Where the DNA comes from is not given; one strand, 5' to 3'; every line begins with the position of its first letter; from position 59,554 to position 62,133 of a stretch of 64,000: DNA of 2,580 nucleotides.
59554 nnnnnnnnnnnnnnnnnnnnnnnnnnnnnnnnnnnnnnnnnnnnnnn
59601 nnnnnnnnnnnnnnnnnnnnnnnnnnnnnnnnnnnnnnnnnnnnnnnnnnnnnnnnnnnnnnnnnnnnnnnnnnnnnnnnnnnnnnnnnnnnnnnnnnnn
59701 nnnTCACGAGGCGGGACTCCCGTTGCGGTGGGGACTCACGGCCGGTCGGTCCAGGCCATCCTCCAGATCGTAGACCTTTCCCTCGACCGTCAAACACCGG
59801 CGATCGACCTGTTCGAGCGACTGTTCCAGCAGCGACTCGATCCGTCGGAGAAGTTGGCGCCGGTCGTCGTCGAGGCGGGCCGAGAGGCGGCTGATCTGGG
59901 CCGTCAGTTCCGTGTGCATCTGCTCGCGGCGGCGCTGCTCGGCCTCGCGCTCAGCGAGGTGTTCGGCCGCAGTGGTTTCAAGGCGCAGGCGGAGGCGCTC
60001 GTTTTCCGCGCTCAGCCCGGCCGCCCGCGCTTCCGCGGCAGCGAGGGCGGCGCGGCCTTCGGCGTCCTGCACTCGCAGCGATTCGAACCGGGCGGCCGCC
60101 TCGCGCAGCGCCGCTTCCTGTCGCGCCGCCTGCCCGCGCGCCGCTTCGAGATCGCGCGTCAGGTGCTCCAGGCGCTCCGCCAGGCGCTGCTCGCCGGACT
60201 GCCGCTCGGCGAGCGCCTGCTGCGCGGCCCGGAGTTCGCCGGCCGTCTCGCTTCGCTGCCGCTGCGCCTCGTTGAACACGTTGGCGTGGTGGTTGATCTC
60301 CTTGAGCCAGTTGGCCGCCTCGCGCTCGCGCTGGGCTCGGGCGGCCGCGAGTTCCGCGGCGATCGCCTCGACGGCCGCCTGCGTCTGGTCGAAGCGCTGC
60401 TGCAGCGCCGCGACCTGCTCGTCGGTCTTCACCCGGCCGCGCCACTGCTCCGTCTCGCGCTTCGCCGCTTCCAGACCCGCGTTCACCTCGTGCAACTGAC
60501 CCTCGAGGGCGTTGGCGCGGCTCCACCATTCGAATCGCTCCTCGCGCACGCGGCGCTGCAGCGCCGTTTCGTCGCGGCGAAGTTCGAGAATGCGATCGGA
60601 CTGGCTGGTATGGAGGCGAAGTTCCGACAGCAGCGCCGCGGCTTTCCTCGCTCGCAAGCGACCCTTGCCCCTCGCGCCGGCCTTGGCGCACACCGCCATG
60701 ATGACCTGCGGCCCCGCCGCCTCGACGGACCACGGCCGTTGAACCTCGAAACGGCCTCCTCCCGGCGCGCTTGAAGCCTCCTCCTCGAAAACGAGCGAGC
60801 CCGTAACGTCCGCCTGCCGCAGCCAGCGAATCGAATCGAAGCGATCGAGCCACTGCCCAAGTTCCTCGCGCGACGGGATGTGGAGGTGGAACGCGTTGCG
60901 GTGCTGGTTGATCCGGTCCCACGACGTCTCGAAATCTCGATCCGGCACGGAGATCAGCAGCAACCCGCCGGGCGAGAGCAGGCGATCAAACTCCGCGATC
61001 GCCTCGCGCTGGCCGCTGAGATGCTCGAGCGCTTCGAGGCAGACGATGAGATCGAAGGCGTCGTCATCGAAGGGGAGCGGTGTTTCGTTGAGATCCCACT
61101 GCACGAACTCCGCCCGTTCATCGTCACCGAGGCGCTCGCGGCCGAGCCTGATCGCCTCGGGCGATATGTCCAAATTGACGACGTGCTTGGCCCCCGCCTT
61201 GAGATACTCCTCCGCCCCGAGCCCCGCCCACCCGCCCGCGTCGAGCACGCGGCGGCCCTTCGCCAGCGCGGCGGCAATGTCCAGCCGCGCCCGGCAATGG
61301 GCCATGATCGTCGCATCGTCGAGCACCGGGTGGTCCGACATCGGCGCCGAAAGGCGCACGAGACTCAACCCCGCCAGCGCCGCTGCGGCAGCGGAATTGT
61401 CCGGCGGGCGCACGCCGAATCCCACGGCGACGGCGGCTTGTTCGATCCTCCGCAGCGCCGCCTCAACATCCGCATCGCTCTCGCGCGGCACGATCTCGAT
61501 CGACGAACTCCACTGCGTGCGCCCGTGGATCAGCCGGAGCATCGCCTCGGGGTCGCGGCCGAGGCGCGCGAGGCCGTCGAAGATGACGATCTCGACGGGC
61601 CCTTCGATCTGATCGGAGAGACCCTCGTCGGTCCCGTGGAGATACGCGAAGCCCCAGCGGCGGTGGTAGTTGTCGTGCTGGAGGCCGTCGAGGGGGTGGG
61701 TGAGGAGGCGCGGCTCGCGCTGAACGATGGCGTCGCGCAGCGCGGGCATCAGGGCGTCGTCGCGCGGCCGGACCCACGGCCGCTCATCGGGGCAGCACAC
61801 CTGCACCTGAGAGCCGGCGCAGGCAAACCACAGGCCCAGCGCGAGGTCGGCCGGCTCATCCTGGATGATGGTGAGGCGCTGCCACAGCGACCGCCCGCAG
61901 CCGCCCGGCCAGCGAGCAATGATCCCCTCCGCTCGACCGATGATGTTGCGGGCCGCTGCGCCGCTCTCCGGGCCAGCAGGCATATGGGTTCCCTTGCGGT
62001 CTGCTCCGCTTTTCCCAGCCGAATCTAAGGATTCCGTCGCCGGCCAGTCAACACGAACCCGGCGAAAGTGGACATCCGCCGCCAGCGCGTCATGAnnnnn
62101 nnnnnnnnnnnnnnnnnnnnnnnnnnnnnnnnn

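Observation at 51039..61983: Methylation-dominated glycan-type locus with seven methyltransferase-like domains, one GT4, a coiled-coil 'ruler' protein and a Wzt ATPase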

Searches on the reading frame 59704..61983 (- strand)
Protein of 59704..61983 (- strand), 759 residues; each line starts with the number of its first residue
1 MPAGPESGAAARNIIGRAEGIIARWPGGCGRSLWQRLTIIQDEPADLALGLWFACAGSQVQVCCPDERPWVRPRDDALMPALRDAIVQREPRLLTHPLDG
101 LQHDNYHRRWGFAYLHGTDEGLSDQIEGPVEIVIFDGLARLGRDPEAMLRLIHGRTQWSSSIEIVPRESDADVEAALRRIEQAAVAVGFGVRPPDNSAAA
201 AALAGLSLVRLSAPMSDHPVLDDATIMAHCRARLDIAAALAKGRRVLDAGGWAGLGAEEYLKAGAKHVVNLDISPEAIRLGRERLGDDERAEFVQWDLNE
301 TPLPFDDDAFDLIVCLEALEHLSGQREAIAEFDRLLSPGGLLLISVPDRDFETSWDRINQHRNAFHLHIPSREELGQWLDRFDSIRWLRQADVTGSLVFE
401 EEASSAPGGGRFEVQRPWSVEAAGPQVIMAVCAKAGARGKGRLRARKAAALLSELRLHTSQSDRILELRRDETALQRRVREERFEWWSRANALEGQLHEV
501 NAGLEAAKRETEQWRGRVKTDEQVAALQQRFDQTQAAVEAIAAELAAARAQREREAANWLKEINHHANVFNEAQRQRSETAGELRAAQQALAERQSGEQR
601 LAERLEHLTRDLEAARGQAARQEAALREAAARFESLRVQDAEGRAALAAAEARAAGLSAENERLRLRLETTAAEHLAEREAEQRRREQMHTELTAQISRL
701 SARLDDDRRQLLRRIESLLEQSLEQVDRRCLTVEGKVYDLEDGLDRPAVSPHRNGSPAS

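Call 3: search_protein_families(library=pfam, proteins=[window:59704-61983:-], max_evalue=0.01)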
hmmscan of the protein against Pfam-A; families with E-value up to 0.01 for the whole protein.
window:59704-61983:- (759 aa): 7 families
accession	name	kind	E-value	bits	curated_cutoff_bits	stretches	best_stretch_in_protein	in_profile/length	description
PF08241.18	Methyltransf_11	-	2.1e-18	67.2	21.2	1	247-344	1-95/95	Methyltransferase domain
PF13489.12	Methyltransf_23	-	9.6e-18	64.9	27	1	230-382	10-157/164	Methyltransferase domain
PF13649.12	Methyltransf_25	-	1.6e-15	58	27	1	246-340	1-97/97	Methyltransferase domain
PF08242.18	Methyltransf_12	-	2.3e-14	54.3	30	1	247-342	1-98/98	Methyltransferase domain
PF13847.12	Methyltransf_31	-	4.9e-12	46.2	27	1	242-349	3-116/145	Methyltransferase domain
PF01209.24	Ubie_methyltran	-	2.4e-06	27.5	20.1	1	241-368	46-169/233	ubiE/COQ5 methyltransferase family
PF02353.26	CMAS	-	0.00072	19.4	27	1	238-344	58-164/273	Mycolic acid cyclopropane synthetase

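Call 4: search_protein_families(library=ncbifam, proteins=[window:59704-61983:-], max_evalue=0.01)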
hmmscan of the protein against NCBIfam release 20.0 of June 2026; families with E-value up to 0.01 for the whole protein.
window:59704-61983:- (759 aa): 32 families (the best 25 are shown)
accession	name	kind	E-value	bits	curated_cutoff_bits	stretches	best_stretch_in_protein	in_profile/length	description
NF045667.1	MTase_DVU1556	equivalog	8.3e-11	41.7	155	1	237-345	17-120/213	DVU_1556 family methyltransferase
NF001240.0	PRK00216.1-1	equivalog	4.7e-10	38.9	378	1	238-344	59-168/251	bifunctional demethylmenaquinone methyltransferase/2-methoxy-6-polyprenyl-1,4-benzoquinol methylase UbiE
TIGR01983.1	UbiG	equivalog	5.7e-10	38.9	102.95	1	231-353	38-160/228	bifunctional 2-polyprenyl-6-hydroxyphenol methylase/3-demethylubiquinol 3-O-methyltransferase UbiG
TIGR02021.1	BchM-ChlM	equivalog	2.3e-09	37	158.9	1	239-336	51-144/218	magnesium protoporphyrin IX methyltransferase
TIGR02072.1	BioC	equivalog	3.7e-09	36.7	184.95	1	243-383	35-172/244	malonyl-ACP O-methyltransferase BioC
NF041537.1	ArsM_AhpD_UU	exception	9.3e-09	34.5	510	1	239-345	73-181/345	arsenite methyltransferase/AhpD domain selenoprotein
TIGR01934.1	MenG_MenH_UbiE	subfamily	1.3e-08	34.5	158.35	1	240-344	37-141/223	ubiquinone/menaquinone biosynthesis methyltransferase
NF001241.0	PRK00216.1-2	equivalog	1.7e-08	34.4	327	1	234-346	43-149/231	demethylmenaquinone methyltransferase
NF045825.1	FAmtase_mtf2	equivalog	1.2e-07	31.2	400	1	241-345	57-159/248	fatty-acid O-methyltransferase Mtf2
NF045823.1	PthPhpthDimycoMt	equivalog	4.2e-07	29.4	300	1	242-345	66-167/256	phthiotriol/phenolphthiotriol dimycocerosates methyltransferase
NF011650.0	PRK15068.1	equivalog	1.4e-06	27.4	209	1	241-383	121-267/324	tRNA 5-methoxyuridine(34)/uridine 5-oxyacetic acid(34) synthase CmoB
NF041650.1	nod_mtase_NodS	equivalog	3e-06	27.1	300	1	243-348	39-143/190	nodulation methyltransferase NodS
NF001244.0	PRK00216.1-5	equivalog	6.7e-06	25.6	216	1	259-344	65-153/236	bifunctional demethylmenaquinone methyltransferase/2-methoxy-6-polyprenyl-1,4-benzoquinol methylase UbiE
NF041536.1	ArsM_DUF2284_UU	exception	1.6e-05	23.4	575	1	240-345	74-181/459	arsenite methyltransferase/DUF2284 domain selenoprotein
NF047649.1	MTase_UXPK_star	exception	2.2e-05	23.6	460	1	239-344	74-181/283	methyltransferase/UXPK-star double selenoprotein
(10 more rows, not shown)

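Call 13: search_solved_structures(query=window:59704-61983:-, max_evalue=0.01)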
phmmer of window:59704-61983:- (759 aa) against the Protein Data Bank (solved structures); distinct sequences matched with E-value up to 0.01: 32.
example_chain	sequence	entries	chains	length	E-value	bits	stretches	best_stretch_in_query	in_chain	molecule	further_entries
8zc8_A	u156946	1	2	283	2.5e-10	42.8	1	239-345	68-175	MitM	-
21zq_A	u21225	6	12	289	2.7e-10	42.7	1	239-345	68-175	MitM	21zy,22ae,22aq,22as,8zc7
3mgg_A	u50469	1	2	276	4.3e-09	38.7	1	242-345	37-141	Methyltransferase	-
1xxl_A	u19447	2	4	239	5.3e-08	35.1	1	242-384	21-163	YcgJ protein | ycgJ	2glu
5wp5_A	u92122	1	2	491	1.5e-07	33.6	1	240-359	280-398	Phosphomethylethanolamine N-methyltransferase 2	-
1vl5_A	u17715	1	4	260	1.6e-07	33.5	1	232-368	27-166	unknown conserved protein BH2331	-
4ine_A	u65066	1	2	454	1.9e-06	29.9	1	242-358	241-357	Protein PMT-2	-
3l8d_A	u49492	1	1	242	2e-06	29.9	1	242-346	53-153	Methyltransferase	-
3bus_A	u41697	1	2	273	2.2e-06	29.8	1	240-344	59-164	Methyltransferase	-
5wp4_A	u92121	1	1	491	5.7e-06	28.4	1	240-354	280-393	Phosphoethanolamine N-methyltransferase 1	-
4kdc_A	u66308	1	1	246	1e-05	27.6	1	242-355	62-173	3-demethylubiquinone-9 3-methyltransferase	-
6uv6_A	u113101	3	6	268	1.1e-05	27.4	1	216-345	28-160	D-glucose O-methyltransferase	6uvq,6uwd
6f5z_A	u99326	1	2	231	1.8e-05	26.7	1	240-346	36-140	24-sterol C-methyltransferase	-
4kdr_A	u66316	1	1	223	2e-05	26.6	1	242-349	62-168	3-demethylubiquinone-9 3-methyltransferase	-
5dpm_A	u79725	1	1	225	2e-05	26.6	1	242-349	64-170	Ubiquinone biosynthesis O-methyltransferase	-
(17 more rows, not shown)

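Call 24: find_encoding_contigs(protein=window:59704-61983:-, flank=10000, max_places=4)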
Protein window:59704-61983:- (759 aa): 11 contigs read that carry it; 4 places shown.
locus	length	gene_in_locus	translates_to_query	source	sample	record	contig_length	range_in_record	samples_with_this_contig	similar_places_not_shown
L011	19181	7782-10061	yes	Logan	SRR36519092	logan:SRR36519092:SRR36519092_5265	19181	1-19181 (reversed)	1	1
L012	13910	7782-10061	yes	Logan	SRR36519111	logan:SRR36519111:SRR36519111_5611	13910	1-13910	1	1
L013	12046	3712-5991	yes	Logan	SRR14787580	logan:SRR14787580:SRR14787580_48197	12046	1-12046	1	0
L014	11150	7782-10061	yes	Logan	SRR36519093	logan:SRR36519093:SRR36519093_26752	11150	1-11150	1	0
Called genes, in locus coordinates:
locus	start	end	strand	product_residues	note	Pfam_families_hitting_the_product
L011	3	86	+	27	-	?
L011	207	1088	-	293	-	PF01063:Aminotran_4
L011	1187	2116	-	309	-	PF01066:CDP-OH_P_transf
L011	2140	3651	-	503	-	-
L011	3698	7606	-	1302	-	PF03928:HbpS-like (faint)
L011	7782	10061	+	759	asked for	PF01209:Ubie_methyltran (weak), PF08242:Methyltransf_12, PF13489:Methyltransf_23, PF08241:Methyltransf_11, PF13649:Methyltransf_25, PF13847:Methyltransf_31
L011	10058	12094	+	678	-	PF13439:Glyco_transf_4, PF00534:Glycos_transf_1, PF13692:Glyco_trans_1_4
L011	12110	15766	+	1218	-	PF08242:Methyltransf_12 (faint), PF13649:Methyltransf_25 (faint), PF13489:Methyltransf_23, PF08241:Methyltransf_11, PF13489:Methyltransf_23, PF08241:Methyltransf_11 (weak), PF13489:Methyltransf_23 (weak), PF08241:Methyltransf_11 (weak), +1 more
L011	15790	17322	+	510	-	PF00005:ABC_tran, PF13304:AAA_21 (faint), PF14524:Wzt_C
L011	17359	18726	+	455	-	PF08242:Methyltransf_12 (faint), PF05711:TylF, PF13578:Methyltransf_24 (weak)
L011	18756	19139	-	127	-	-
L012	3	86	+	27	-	?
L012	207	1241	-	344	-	PF01063:Aminotran_4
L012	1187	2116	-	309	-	PF01066:CDP-OH_P_transf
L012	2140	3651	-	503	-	-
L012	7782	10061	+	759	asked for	PF01209:Ubie_methyltran (weak), PF08242:Methyltransf_12, PF13489:Methyltransf_23, PF08241:Methyltransf_11, PF13649:Methyltransf_25, PF13847:Methyltransf_31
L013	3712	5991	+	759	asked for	PF01209:Ubie_methyltran (weak), PF08242:Methyltransf_12, PF13489:Methyltransf_23, PF08241:Methyltransf_11, PF13649:Methyltransf_25, PF13847:Methyltransf_31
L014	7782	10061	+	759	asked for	PF01209:Ubie_methyltran (weak), PF08242:Methyltransf_12, PF13489:Methyltransf_23, PF08241:Methyltransf_11, PF13649:Methyltransf_25, PF13847:Methyltransf_31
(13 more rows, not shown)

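Call 37: search_protein_families(library=pfam, proteins=[L011:2140-3651:-], max_evalue=0.01)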
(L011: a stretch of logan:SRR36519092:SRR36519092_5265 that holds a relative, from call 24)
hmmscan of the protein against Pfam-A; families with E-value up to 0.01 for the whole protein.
L011:2140-3651:- (503 aa): 0 families

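Call 43: find_homologous_proteins(query=window:59704-61983:-, max_evalue=0.00001)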
Query window:59704-61983:- (759 aa): 13 proteins with E <= 0.00001 among 8000 candidates.
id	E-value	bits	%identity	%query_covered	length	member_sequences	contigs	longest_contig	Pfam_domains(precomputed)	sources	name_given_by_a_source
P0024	0.0e+0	1611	97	100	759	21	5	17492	PF13847.13,PF13489.13,PF13649.13,PF01209.25,PF08241.19,PF08242.19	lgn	-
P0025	0.0e+0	1272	77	100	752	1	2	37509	PF13847.13,PF13489.13,PF13649.13,PF01209.25,PF08241.19,PF08242.19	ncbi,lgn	-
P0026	0.0e+0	1243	76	100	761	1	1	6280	PF13847.13,PF13489.13,PF13649.13,PF08241.19,PF08242.19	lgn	-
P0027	0.0e+0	1126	68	100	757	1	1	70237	PF13847.13,PF13489.13,PF13649.13,PF01209.25,PF08241.19,PF08242.19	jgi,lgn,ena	-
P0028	0.0e+0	1014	62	100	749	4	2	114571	PF13847.13,PF13489.13,PF13649.13,PF07926.18,PF01209.25,PF08241.19,PF08242.19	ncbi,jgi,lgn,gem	-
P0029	2.6e-297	1006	63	100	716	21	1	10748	PF13847.13,PF13489.13,PF13649.13,PF01209.25,PF08241.19,PF08242.19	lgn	-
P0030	1.1e-284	965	58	100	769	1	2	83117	PF13847.13,PF13489.13,PF13649.13,PF01209.25,PF08241.19,PF08242.19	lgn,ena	-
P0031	8.1e-281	952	58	100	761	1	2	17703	PF13847.13,PF13489.13,PF13649.13,PF01209.25,PF08241.19,PF08242.19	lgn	-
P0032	8.0e-279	945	61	100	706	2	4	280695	PF13847.13,PF13489.13,PF13649.13,PF01209.25,PF08241.19,PF08242.19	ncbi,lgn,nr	ncbi:MAG: methyltransferase domain-containing protein [Phycisphaerales bacterium]|nr:methyltransfera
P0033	3.3e-276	937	57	100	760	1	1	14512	PF13847.13,PF13489.13,PF13649.13,PF01209.25,PF08241.19,PF08242.19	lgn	-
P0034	3.3e-110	388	34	99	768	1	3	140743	PF13847.13,PF13489.13,PF13649.13,PF01209.25,PF08241.19,PF08242.19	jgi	-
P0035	1.1e-89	320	32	100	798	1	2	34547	PF13847.13,PF13489.13,PF13649.13,PF11887.14,PF08241.19,PF08242.19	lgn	-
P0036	6.3e-86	308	31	98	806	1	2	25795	PF13847.13,PF13489.13,PF13649.13,PF07889.18,PF08241.19,PF08242.19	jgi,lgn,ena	-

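Call 46: find_encoding_contigs(protein=P0034, flank=10000, max_places=1)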
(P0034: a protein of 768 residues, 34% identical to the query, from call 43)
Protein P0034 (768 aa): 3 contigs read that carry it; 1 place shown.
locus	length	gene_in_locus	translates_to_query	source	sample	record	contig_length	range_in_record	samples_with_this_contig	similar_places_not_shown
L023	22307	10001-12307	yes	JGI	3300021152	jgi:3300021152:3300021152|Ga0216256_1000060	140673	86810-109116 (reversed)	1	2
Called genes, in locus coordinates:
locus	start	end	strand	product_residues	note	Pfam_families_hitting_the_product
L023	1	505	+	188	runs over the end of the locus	PF01797:Y1_Tnp (faint)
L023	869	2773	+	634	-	PF20154:LNT_N, PF00795:CN_hydrolase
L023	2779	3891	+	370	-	PF13513:HEAT_EZ (faint), PF02985:HEAT (faint), PF03130:HEAT_PBS (faint), PF13646:HEAT_2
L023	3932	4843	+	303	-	PF01061:ABC2_membrane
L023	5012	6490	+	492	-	PF04055:Radical_SAM (weak), PF13186:SPASM (weak)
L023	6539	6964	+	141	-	-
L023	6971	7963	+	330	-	PF02353:CMAS (weak), PF13489:Methyltransf_23, PF08241:Methyltransf_11, PF08242:Methyltransf_12, PF13649:Methyltransf_25, PF13847:Methyltransf_31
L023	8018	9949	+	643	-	PF13522:GATase_6, PF13537:GATase_7, PF00733:Asn_synthase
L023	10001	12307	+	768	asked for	PF01209:Ubie_methyltran, PF13489:Methyltransf_23, PF08241:Methyltransf_11, PF08242:Methyltransf_12, PF13649:Methyltransf_25, PF13847:Methyltransf_31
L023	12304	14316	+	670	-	PF13439:Glyco_transf_4, PF00534:Glycos_transf_1, PF13692:Glyco_trans_1_4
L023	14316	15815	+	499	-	PF00005:ABC_tran, PF13304:AAA_21 (faint), PF14524:Wzt_C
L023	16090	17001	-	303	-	PF13469:Sulfotransfer_3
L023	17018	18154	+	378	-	-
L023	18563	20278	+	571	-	PF06739:SBBP (faint), PF17164:DUF5122 (faint)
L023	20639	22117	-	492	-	PF00884:Sulfatase, PF01663:Phosphodiest, PF16347:SGSH_C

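Call 47: find_encoding_contigs(protein=P0036, flank=10000, max_places=1)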
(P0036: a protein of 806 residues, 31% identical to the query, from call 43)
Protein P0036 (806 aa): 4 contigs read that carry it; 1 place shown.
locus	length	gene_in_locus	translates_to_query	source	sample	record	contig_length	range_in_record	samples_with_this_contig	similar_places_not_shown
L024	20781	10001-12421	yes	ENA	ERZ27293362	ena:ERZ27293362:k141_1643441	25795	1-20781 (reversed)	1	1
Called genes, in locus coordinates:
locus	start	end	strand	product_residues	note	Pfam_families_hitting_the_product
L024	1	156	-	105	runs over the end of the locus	PF00420:Oxidored_q2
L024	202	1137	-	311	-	PF00499:Oxidored_q3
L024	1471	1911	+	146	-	-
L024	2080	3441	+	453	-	PF13469:Sulfotransfer_3 (weak)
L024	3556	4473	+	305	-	PF01061:ABC2_membrane (weak)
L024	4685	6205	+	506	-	PF04055:Radical_SAM (weak), PF13186:SPASM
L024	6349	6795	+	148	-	-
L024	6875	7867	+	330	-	PF13489:Methyltransf_23, PF08241:Methyltransf_11, PF08242:Methyltransf_12, PF13649:Methyltransf_25, PF13847:Methyltransf_31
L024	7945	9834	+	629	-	PF13522:GATase_6, PF13537:GATase_7, PF00733:Asn_synthase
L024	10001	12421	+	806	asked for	PF13489:Methyltransf_23, PF13847:Methyltransf_31, PF08241:Methyltransf_11, PF08242:Methyltransf_12, PF13649:Methyltransf_25, PF07889:DUF1664 (faint)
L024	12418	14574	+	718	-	PF13439:Glyco_transf_4 (faint), PF00534:Glycos_transf_1, PF13692:Glyco_trans_1_4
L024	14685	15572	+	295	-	PF13489:Methyltransf_23, PF08241:Methyltransf_11 (weak), PF08242:Methyltransf_12 (faint)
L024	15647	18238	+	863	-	PF00005:ABC_tran, PF13304:AAA_21 (faint), PF14524:Wzt_C, PF00685:Sulfotransfer_1, PF13469:Sulfotransfer_3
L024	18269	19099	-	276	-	PF00685:Sulfotransfer_1 (faint), PF13469:Sulfotransfer_3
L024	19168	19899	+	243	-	PF00881:Nitroreductase, PF28600:Nitroreductase_C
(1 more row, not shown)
